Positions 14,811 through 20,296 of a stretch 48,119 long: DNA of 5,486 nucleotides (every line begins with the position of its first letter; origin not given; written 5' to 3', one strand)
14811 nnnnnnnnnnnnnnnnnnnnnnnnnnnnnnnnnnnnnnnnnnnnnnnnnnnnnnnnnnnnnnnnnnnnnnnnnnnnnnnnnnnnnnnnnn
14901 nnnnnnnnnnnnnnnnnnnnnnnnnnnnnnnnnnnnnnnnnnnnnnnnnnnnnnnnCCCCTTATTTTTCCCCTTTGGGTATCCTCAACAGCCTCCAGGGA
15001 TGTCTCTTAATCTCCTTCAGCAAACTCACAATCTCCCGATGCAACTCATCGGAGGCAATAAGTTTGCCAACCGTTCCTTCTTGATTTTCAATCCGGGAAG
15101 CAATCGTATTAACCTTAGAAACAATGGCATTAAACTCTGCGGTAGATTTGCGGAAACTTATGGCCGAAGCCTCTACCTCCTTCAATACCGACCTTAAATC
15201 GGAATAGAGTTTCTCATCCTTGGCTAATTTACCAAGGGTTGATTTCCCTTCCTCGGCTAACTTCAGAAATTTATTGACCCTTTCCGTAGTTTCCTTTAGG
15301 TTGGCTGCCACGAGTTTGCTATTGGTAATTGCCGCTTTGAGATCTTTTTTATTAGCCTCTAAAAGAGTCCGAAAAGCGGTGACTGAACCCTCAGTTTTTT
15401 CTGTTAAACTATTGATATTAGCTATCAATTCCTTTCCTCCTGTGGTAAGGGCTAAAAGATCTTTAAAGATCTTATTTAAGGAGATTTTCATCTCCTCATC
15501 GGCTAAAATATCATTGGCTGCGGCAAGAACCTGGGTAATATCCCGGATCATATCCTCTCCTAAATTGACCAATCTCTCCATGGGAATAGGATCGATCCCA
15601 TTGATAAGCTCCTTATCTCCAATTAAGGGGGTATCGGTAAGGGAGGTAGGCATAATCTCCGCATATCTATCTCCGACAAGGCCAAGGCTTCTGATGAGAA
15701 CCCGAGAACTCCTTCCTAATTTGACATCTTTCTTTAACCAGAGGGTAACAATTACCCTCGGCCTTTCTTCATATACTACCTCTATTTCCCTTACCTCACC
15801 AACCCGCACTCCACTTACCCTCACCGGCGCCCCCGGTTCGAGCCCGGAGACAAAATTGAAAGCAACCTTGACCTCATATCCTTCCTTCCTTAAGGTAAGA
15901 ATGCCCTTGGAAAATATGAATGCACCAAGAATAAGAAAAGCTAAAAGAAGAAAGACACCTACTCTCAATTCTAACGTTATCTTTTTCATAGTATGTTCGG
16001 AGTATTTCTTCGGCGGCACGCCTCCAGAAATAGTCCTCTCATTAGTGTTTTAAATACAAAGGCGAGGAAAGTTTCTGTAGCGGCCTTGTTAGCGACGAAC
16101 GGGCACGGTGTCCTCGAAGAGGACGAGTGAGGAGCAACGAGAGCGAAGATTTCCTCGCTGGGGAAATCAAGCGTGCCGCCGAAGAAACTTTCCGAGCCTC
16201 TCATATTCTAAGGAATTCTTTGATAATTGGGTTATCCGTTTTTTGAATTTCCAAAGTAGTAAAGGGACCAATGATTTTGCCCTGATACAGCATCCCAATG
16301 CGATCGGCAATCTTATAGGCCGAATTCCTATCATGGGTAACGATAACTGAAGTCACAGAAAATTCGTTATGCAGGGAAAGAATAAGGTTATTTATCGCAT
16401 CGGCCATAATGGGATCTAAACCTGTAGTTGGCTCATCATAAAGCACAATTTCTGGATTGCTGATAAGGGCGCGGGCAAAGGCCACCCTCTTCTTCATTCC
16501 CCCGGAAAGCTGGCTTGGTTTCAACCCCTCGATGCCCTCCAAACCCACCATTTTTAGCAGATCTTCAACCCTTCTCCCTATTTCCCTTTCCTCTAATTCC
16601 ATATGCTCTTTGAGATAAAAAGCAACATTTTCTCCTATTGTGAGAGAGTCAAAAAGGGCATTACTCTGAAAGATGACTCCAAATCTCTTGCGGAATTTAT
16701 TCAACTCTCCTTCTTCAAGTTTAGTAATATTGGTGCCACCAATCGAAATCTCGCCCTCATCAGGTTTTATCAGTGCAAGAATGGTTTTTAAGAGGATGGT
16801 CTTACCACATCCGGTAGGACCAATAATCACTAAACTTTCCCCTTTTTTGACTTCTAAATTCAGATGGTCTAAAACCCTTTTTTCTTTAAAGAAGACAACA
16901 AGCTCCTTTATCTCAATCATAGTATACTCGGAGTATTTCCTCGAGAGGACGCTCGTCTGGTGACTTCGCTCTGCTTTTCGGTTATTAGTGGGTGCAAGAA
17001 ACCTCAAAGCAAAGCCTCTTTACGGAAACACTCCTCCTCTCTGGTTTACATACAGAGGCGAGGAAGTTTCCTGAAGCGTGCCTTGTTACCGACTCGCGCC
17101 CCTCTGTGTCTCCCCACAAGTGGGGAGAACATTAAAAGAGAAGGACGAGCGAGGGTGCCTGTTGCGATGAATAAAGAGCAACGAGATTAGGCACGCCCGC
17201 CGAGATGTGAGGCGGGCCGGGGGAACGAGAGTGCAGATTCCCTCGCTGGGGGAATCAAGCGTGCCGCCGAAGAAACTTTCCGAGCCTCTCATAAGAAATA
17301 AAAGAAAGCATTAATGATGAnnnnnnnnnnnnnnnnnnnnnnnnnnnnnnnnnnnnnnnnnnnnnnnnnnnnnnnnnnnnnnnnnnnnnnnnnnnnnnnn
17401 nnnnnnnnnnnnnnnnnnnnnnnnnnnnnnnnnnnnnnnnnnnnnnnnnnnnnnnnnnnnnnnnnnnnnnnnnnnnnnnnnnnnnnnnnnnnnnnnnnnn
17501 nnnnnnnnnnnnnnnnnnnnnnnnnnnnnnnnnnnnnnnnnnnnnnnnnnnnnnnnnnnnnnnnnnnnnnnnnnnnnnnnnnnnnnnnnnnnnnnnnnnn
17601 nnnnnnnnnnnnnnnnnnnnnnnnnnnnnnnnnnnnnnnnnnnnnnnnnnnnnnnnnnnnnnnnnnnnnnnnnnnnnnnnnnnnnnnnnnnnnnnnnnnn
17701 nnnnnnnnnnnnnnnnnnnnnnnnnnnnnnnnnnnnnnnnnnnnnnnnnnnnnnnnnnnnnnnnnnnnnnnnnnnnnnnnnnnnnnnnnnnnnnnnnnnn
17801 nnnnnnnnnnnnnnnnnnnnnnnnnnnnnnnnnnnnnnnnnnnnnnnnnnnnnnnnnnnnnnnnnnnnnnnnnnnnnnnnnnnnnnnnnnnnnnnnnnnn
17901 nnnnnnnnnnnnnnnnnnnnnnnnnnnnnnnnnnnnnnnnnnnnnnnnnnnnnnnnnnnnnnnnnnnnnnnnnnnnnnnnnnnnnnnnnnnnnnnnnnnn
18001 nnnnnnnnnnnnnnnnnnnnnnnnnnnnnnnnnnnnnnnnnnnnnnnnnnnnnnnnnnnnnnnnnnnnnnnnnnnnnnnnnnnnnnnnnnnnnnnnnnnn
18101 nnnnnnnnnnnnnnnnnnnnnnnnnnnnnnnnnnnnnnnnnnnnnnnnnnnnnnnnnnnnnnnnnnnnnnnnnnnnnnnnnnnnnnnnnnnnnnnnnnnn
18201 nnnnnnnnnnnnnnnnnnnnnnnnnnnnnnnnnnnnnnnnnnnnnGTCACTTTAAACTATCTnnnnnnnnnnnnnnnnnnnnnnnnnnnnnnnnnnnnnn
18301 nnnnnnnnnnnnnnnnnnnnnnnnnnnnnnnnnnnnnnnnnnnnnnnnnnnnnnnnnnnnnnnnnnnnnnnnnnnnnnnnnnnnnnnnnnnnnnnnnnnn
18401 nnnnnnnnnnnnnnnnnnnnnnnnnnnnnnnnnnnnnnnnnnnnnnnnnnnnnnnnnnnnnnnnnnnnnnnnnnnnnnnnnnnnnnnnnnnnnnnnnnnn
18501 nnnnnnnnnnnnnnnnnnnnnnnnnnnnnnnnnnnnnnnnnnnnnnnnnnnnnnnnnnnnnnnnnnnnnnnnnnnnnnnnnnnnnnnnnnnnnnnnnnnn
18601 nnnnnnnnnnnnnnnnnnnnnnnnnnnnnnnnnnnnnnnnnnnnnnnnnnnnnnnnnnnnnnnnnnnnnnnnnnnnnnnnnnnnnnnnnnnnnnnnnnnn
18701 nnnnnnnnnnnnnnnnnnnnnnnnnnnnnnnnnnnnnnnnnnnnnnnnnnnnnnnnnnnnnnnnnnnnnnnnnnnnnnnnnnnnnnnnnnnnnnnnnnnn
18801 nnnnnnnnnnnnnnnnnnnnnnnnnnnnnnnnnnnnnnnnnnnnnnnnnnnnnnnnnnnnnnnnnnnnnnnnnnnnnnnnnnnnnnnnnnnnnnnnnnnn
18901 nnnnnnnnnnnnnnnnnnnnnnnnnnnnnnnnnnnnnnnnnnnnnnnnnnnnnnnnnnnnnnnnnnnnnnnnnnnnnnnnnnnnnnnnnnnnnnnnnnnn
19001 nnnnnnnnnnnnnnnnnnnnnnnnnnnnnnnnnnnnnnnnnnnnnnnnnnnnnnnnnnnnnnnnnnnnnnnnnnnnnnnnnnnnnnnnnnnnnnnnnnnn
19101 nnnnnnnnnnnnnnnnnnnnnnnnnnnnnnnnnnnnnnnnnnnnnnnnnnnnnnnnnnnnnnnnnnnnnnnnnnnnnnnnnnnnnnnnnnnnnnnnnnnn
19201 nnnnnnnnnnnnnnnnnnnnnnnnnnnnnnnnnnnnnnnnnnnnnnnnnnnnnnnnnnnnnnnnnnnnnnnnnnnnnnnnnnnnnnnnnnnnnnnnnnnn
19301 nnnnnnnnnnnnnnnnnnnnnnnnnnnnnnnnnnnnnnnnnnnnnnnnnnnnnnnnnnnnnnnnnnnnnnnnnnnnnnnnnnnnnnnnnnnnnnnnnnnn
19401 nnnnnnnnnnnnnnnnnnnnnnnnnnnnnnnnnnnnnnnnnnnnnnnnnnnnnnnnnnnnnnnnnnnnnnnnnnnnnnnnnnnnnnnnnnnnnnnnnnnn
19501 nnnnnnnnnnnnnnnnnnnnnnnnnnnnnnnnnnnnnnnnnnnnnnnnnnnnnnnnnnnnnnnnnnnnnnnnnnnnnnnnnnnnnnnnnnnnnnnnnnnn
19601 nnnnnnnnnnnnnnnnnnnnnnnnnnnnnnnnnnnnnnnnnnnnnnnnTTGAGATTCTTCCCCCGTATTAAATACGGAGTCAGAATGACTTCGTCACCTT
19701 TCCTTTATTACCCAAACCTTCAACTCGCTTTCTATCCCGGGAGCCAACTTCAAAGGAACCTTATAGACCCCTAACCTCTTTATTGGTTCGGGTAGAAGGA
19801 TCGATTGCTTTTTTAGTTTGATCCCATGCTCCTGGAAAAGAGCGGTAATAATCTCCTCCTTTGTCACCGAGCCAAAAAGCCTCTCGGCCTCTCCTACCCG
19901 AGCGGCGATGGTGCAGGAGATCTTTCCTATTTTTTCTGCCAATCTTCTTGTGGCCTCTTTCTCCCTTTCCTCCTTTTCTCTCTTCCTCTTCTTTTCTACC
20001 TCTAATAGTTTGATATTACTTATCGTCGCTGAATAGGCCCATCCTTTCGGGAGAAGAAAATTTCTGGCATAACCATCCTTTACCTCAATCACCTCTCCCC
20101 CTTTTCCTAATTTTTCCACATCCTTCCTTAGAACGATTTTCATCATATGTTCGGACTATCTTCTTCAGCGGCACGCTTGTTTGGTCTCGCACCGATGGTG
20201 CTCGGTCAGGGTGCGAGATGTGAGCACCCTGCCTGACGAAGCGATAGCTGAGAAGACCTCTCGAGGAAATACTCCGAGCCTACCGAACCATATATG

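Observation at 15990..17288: Inverted-repeat elements fill operon junctions exactly, from the stop codon of one gene to the ATG of the next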

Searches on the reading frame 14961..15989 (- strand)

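Call 83: search_protein_families(library=pfam, proteins=[window:14961-15989:-], max_evalue=0.00001)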
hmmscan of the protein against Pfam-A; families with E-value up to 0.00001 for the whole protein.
window:14961-15989:- (342 aa): 1 family
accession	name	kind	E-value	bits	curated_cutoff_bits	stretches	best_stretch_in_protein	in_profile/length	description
PF02470.25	MlaD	-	7.6e-19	68.2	25.1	1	37-114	2-80/81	MlaD protein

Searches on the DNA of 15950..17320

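Call 79: search_rna_families(source=window, start=15950, end=17320, threshold=evalue, max_evalue=1)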
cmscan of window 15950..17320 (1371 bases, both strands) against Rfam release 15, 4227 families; matches with E-value up to 1: 0.
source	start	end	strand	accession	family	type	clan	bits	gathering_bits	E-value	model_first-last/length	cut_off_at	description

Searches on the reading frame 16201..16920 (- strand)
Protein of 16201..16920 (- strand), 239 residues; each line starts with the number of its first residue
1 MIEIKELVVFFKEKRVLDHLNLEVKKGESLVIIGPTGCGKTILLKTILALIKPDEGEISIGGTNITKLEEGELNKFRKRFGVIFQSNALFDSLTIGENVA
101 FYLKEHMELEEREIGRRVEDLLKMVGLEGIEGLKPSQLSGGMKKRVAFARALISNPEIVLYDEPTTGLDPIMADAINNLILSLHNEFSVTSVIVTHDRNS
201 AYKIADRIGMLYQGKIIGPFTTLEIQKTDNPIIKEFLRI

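Call 15: find_encoding_contigs(protein=window:16201-16920:-, flank=6000, max_places=10)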
Protein window:16201-16920:- (239 aa): no gene with exactly this product is on record in the collection.

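Call 16: find_homologous_proteins(query=window:16201-16920:-, max_evalue=1e-40)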
Query window:16201-16920:- (239 aa): 7893 proteins with E <= 1e-40 among 8000 candidates; the best 120 are listed.
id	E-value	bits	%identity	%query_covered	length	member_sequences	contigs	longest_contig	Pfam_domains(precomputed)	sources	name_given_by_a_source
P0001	2.5e-148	510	100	100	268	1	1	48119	PF00005.34,PF13304.13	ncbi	-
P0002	2.6e-131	454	89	100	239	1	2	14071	PF00005.34,PF13304.13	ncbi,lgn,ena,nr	ncbi:MAG: ABC transporter ATP-binding protein [Candidatus Omnitrophica bacterium]|nr:ABC transporter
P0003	1.2e-128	445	87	100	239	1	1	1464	PF00005.34,PF13304.13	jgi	-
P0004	1.3e-127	442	87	100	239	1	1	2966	PF00005.34,PF13304.13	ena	-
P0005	2.1e-122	425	83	100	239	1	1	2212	PF00005.34,PF13304.13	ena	-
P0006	7.0e-116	404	80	100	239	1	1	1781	PF00005.34,PF13304.13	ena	-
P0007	1.4e-114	399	78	100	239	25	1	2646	PF00005.34,PF13304.13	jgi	-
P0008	4.5e-111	388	74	100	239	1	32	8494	PF00005.34,PF13304.13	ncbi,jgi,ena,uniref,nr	ncbi:MAG: ABC transporter ATP-binding protein [bacterium (Candidatus Ratteibacteria) CG_4_10_14_3_um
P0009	1.2e-108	380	74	97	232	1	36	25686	PF00005.34,PF13304.13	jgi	-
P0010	1.8e-108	379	74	97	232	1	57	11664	PF00005.34,PF13304.13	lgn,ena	-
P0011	4.1e-105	368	76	93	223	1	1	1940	PF00005.34,PF13304.13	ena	-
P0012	8.5e-89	315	63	99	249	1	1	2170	PF00005.34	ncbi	-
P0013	7.1e-88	312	62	99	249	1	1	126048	PF00005.34,PF13304.13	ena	-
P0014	1.9e-87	311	62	99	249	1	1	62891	PF00005.34,PF13304.13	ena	-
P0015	2.1e-86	307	61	99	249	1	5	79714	PF00005.34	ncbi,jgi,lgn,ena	-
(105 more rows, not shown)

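Call 17: find_encoding_contigs(protein=P0002, flank=4000, max_places=3)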
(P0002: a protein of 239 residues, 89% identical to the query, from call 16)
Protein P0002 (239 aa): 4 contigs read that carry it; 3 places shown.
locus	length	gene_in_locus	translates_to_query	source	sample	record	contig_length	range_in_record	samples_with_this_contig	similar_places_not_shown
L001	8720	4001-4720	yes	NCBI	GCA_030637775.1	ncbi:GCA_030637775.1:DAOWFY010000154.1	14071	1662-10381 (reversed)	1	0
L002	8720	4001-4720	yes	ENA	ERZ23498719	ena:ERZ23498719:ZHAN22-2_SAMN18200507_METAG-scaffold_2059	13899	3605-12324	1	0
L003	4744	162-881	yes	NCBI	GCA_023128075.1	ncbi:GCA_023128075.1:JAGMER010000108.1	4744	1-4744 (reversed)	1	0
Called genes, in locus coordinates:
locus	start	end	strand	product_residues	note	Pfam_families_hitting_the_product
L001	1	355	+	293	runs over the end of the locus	PF13177:DNA_pol3_delta2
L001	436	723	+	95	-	PF01250:Ribosomal_S6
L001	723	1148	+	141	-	PF00436:SSB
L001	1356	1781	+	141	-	PF01281:Ribosomal_L9_N, PF03948:Ribosomal_L9_C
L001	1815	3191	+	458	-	PF00772:DnaB, PF03796:DnaB_C, PF13481:AAA_25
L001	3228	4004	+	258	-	PF02405:MlaE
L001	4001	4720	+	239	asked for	PF00005:ABC_tran, PF13304:AAA_21 (faint)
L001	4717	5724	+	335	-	PF02470:MlaD, PF28544:Helical_needle (weak)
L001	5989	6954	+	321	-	PF27675:YCF81_N, PF01938:TRAM (weak)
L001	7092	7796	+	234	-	PF01128:IspD, PF12804:NTP_transf_3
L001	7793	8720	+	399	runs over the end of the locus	PF01960:ArgJ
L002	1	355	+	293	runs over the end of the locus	PF13177:DNA_pol3_delta2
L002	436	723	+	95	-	PF01250:Ribosomal_S6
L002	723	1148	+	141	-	PF00436:SSB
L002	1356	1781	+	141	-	PF01281:Ribosomal_L9_N, PF03948:Ribosomal_L9_C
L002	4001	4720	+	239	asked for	PF00005:ABC_tran, PF13304:AAA_21 (faint)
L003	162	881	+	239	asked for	PF00005:ABC_tran, PF13304:AAA_21 (faint)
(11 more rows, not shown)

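Call 18: find_encoding_contigs(protein=P0008, flank=4000, max_places=3)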
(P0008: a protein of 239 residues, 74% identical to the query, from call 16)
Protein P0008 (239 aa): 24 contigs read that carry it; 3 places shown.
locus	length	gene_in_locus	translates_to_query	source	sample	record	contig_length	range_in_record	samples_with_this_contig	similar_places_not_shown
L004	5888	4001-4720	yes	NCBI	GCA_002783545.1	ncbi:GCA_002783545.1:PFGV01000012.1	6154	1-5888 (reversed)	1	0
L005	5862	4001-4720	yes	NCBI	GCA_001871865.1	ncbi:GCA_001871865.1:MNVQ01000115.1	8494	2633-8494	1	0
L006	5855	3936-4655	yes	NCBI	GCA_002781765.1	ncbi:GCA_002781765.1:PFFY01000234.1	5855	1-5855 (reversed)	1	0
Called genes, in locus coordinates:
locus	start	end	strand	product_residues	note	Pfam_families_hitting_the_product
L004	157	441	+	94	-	PF01250:Ribosomal_S6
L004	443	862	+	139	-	PF00436:SSB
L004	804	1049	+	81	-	PF01084:Ribosomal_S18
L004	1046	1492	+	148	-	PF01281:Ribosomal_L9_N, PF03948:Ribosomal_L9_C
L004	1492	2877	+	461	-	PF00772:DnaB, PF03796:DnaB_C, PF13481:AAA_25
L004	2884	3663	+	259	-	PF02405:MlaE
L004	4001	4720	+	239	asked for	PF00005:ABC_tran, PF13304:AAA_21 (faint)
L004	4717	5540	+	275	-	PF02470:MlaD, PF28544:Helical_needle (faint)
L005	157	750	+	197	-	PF02508:Rnf-Nqr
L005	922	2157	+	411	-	PF00587:tRNA-synt_2b, PF03129:HGTP_anticodon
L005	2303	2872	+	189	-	PF01558:POR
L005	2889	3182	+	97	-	PF13187:Fer4_9 (faint), PF00037:Fer4 (faint), PF12837:Fer4_6 (faint), PF13237:Fer4_10 (faint), PF14697:Fer4_21, PF12838:Fer4_7 (weak)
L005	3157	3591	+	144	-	PF20332:DUF6627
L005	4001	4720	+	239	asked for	PF00005:ABC_tran, PF13304:AAA_21 (faint)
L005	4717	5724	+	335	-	PF02470:MlaD, PF28544:Helical_needle (weak)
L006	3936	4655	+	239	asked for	PF00005:ABC_tran, PF13304:AAA_21 (faint)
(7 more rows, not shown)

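Call 19: find_encoding_contigs(protein=P0009, flank=4000, max_places=3)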
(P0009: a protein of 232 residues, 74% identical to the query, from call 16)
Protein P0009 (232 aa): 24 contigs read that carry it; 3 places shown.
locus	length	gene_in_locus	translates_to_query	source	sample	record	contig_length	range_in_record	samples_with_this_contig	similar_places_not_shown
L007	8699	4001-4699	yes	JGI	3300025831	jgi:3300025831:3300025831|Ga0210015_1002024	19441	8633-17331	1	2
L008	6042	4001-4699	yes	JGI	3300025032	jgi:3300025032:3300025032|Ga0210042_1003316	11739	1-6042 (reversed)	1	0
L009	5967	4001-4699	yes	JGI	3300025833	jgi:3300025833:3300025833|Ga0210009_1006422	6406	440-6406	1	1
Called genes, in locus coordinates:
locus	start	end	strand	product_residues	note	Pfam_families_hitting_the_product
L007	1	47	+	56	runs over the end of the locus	-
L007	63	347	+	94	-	PF01250:Ribosomal_S6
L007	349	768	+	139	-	PF00436:SSB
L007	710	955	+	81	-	PF01084:Ribosomal_S18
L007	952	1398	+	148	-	PF01281:Ribosomal_L9_N, PF03948:Ribosomal_L9_C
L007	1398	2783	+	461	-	PF00772:DnaB, PF03796:DnaB_C, PF13481:AAA_25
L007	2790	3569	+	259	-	PF02405:MlaE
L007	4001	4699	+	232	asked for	PF00005:ABC_tran, PF13304:AAA_21 (faint)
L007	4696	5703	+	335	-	PF02470:MlaD, PF28544:Helical_needle (weak)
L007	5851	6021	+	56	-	-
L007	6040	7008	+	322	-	PF27675:YCF81_N, PF01938:TRAM (weak)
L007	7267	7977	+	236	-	PF01128:IspD, PF12804:NTP_transf_3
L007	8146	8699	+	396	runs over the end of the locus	PF01960:ArgJ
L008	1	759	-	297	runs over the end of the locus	PF03279:Lip_A_acyltrans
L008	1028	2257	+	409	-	PF13393:tRNA-synt_His, PF00587:tRNA-synt_2b, PF03129:HGTP_anticodon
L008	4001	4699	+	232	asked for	PF00005:ABC_tran, PF13304:AAA_21 (faint)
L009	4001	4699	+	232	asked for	PF00005:ABC_tran, PF13304:AAA_21 (faint)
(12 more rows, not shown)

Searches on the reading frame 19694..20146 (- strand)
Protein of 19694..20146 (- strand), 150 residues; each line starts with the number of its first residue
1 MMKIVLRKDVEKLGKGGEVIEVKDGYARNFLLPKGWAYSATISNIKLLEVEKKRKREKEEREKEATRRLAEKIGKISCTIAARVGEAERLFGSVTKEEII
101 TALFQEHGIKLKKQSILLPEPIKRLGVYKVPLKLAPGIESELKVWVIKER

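Call 83: search_protein_families(library=pfam, proteins=[window:19694-20146:-], max_evalue=0.00001)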
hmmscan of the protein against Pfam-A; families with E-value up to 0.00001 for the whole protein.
window:19694-20146:- (150 aa): 2 families
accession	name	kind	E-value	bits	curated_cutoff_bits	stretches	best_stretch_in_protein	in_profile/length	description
PF03948.19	Ribosomal_L9_C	-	4.2e-24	85.2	23.2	1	66-147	3-85/86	Ribosomal protein L9, C-terminal domain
PF01281.25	Ribosomal_L9_N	-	4.2e-21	74.7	20.7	1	2-47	1-46/47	Ribosomal protein L9, N-terminal domain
